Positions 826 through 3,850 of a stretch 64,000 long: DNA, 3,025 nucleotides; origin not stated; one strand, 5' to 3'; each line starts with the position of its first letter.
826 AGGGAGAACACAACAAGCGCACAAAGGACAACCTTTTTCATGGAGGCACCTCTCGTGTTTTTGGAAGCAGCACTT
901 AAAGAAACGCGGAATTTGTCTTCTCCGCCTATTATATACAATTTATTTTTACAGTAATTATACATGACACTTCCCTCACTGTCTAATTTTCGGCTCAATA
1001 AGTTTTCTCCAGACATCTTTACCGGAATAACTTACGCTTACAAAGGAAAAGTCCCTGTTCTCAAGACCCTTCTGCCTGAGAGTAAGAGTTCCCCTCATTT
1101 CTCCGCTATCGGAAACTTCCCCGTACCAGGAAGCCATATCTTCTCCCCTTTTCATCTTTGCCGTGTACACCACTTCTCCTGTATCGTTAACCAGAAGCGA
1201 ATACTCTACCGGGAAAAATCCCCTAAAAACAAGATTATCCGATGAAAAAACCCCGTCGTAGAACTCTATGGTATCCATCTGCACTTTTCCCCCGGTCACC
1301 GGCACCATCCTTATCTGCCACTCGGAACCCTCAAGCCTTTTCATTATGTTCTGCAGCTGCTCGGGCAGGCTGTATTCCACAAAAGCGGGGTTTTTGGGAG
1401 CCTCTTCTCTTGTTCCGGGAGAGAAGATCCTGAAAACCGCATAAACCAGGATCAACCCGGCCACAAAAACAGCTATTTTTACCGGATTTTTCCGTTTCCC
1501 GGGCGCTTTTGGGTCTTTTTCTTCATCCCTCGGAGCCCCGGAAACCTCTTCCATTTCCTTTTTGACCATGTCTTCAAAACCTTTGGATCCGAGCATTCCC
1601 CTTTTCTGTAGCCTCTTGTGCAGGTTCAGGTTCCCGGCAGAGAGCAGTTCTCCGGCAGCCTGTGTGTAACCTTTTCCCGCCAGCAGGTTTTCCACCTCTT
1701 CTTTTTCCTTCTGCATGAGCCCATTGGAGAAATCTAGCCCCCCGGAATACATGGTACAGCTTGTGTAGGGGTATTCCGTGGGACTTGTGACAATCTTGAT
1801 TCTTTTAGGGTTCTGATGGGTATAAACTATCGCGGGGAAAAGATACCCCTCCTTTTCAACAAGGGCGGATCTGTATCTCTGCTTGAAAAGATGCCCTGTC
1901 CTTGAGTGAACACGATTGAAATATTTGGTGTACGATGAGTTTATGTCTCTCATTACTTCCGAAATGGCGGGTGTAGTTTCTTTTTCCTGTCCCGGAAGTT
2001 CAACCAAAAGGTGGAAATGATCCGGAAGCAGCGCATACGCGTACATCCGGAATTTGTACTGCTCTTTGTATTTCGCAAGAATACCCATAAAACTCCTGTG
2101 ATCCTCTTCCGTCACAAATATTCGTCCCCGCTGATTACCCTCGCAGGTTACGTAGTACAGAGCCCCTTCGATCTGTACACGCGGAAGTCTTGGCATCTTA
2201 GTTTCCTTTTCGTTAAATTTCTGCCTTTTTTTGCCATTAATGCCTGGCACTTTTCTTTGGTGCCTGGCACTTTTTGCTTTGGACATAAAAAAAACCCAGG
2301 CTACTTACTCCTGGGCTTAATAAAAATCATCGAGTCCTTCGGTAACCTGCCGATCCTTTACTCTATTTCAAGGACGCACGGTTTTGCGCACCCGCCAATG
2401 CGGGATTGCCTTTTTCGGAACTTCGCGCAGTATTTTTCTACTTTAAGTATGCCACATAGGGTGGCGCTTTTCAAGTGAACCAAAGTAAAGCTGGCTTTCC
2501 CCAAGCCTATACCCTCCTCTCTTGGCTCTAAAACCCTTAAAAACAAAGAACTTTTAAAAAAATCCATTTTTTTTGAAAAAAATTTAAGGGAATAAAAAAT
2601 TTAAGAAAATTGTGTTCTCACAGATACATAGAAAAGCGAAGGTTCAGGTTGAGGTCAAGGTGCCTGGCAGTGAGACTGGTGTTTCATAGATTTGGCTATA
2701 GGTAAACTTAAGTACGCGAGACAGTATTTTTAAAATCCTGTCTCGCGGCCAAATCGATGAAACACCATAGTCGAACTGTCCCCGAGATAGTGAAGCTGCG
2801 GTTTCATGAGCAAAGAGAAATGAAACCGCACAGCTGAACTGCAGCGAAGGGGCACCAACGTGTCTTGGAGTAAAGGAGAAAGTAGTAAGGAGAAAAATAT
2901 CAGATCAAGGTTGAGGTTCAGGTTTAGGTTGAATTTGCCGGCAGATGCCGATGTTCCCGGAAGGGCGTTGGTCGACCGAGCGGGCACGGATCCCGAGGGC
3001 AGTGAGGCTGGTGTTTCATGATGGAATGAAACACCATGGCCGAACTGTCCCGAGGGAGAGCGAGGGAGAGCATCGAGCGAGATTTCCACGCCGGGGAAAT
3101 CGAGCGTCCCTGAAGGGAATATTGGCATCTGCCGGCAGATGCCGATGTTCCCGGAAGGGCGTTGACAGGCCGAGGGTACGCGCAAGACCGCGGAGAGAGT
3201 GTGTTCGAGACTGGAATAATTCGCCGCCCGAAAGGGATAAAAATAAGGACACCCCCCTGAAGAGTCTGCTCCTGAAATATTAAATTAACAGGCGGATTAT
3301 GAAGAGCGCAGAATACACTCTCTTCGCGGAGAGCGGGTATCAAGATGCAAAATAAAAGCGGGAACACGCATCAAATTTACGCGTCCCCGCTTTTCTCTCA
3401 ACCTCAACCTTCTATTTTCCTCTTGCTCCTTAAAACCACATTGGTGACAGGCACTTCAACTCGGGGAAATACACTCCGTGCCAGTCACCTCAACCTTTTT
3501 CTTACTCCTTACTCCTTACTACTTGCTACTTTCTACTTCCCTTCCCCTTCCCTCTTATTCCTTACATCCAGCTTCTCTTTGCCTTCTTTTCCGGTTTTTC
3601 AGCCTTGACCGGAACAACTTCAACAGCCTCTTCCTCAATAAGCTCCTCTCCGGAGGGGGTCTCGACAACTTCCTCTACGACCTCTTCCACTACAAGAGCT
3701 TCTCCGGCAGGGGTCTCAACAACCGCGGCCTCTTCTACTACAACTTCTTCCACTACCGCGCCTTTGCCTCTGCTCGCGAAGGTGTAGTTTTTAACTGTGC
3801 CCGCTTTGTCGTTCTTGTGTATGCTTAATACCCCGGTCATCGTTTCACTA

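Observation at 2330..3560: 1.2 kb gene-free region of nested hairpins and REP/BIME-like mosaics, with the same repeat families at four other sites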

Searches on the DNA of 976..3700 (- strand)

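Call 7: search_rna_families(source=window, start=2100, end=3700, threshold=evalue, max_evalue=1, show_alignments=3)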
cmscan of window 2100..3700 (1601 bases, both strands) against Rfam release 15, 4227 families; matches with E-value up to 1: 1.
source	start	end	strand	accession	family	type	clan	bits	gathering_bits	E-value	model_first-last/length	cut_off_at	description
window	2337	2419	-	RF03167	c-di-GMP-I-GGC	Cis-reg; riboswitch;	CL00126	43.6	59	1.5e-08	1-80/80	no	c-di-GMP-I-GGC riboswitch aptamer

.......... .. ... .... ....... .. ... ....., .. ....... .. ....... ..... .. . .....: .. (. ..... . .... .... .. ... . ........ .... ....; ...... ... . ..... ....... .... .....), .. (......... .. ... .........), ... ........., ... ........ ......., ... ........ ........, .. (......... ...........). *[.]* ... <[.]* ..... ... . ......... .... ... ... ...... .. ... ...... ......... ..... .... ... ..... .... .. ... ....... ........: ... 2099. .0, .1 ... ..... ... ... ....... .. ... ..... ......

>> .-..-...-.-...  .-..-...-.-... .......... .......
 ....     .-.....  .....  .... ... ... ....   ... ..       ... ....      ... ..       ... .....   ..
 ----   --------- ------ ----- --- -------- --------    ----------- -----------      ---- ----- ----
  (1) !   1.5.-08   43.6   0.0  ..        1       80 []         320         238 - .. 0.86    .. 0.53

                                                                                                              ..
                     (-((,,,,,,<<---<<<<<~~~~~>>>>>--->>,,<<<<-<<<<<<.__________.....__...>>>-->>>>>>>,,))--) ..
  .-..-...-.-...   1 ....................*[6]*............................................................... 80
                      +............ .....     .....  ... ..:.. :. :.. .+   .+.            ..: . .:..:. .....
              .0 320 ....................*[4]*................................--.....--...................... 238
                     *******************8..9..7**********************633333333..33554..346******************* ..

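Call 31: search_rna_families(sources=[L039, L040, L044], threshold=gathering)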
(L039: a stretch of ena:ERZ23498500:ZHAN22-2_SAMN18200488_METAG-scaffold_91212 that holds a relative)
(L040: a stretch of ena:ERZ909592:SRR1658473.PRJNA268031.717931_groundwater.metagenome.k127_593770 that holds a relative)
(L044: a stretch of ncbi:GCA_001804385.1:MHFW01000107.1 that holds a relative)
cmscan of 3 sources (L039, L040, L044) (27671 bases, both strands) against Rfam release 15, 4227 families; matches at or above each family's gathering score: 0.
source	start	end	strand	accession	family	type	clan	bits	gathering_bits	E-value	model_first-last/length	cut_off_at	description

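Call 38: search_rna_families(sources=[L039], threshold=evalue, max_evalue=1, show_alignments=2)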
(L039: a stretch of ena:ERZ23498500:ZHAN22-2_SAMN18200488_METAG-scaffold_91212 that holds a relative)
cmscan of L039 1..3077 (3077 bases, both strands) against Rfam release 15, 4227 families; matches with E-value up to 1: 2.
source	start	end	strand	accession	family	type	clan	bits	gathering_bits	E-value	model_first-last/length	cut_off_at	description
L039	1166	1294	+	RF01639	ceN49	Gene; snRNA; snoRNA; HACA-box;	-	23.2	65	0.078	1-134/134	no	Caenorhabditis snoRNA ceN49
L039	596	638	+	RF02278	Betaproteobacteria_toxic_sRNA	Gene; sRNA;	-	19.8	50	0.87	1-64/64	no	Betaproteobacteria toxic small RNA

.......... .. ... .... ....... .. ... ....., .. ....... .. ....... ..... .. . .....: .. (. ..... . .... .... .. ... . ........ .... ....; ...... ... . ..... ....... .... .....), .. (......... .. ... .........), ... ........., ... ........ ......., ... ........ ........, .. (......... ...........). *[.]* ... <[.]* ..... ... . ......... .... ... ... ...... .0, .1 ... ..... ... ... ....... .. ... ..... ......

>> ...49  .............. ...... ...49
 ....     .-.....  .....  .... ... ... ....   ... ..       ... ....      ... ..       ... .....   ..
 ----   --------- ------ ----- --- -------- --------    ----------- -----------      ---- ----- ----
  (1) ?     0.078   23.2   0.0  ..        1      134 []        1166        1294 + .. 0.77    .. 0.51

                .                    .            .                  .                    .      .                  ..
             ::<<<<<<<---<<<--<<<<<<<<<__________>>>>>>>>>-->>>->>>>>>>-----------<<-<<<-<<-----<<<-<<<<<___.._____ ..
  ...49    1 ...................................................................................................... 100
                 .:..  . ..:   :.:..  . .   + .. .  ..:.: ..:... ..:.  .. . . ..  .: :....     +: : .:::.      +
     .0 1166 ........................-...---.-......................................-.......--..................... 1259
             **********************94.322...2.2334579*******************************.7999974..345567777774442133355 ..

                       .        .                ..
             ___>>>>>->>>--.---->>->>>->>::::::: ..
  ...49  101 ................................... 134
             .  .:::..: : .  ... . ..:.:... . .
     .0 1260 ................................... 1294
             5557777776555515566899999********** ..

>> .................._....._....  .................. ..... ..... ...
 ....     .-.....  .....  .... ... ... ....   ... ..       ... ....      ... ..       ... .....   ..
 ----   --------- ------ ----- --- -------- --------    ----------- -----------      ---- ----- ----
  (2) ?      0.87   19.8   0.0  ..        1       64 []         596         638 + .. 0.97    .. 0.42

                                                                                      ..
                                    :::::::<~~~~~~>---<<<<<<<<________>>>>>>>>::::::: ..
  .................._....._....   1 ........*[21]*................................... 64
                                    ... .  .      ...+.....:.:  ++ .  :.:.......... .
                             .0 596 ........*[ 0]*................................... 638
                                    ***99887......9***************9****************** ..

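Call 44: search_rna_families(sources=[L046, L047, L048, L049, L050, L051, L052, L053, L054, L055, L058, L059, L060, L061, L062, L070, L081], threshold=gathering)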
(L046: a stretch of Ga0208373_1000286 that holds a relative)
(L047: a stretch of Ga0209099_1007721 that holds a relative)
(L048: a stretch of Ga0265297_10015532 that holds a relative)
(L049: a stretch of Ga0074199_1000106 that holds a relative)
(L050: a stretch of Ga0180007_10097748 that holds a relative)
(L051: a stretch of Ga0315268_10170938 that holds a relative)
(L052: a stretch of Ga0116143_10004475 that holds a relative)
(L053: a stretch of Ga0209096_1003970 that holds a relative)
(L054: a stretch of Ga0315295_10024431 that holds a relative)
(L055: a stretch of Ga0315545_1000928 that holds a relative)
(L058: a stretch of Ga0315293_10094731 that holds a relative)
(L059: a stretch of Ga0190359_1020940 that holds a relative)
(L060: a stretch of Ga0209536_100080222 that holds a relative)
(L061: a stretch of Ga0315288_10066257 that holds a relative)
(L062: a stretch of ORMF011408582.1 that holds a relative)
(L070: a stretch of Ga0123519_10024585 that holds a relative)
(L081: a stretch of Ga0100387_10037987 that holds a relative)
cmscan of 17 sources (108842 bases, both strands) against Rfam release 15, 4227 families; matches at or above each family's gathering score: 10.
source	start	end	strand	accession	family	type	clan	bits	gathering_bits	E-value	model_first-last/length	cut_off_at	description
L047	4806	4884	+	RF01051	c-di-GMP-I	Cis-reg; riboswitch;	CL00126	63.3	35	8.3e-10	1-87/87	no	c-di-GMP-I riboswitch aptamer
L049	4803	4885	+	RF01051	c-di-GMP-I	Cis-reg; riboswitch;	CL00126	62.2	35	1.6e-09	1-87/87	no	c-di-GMP-I riboswitch aptamer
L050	310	391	+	RF01051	c-di-GMP-I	Cis-reg; riboswitch;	CL00126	62.1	35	1.7e-09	1-87/87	no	c-di-GMP-I riboswitch aptamer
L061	2415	2490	+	RF03167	c-di-GMP-I-GGC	Cis-reg; riboswitch;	CL00126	61.5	59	7.6e-12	1-80/80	no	c-di-GMP-I-GGC riboswitch aptamer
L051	181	258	+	RF01051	c-di-GMP-I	Cis-reg; riboswitch;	CL00126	60.2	35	4.8e-09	1-87/87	no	c-di-GMP-I riboswitch aptamer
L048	423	505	+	RF01051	c-di-GMP-I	Cis-reg; riboswitch;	CL00126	59.7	35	6.1e-09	1-87/87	no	c-di-GMP-I riboswitch aptamer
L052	4674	4761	+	RF01051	c-di-GMP-I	Cis-reg; riboswitch;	CL00126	59.1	35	8.7e-09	1-87/87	no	c-di-GMP-I riboswitch aptamer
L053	4798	4885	+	RF01051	c-di-GMP-I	Cis-reg; riboswitch;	CL00126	59.1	35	8.7e-09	1-87/87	no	c-di-GMP-I riboswitch aptamer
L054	2148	2263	+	RF01051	c-di-GMP-I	Cis-reg; riboswitch;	CL00126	45.1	35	2.3e-05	1-87/87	no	c-di-GMP-I riboswitch aptamer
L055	4738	4853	+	RF01051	c-di-GMP-I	Cis-reg; riboswitch;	CL00126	44.8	35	2.7e-05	1-87/87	no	c-di-GMP-I riboswitch aptamer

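Call 70: build_rna_model(alignment_id=A4, structure=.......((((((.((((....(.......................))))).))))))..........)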
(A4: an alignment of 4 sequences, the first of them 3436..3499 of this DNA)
Model R1 built from alignment A4 (4 sequences, 68 columns); structure: as given.
model positions 63; base pairs 11; branch points 0; effective number of sequences 3.01; information 0.889 bits per position. Calibrated on 0.2 Mb of random sequence (short: E-values are rough).
structure used (alignment columns):
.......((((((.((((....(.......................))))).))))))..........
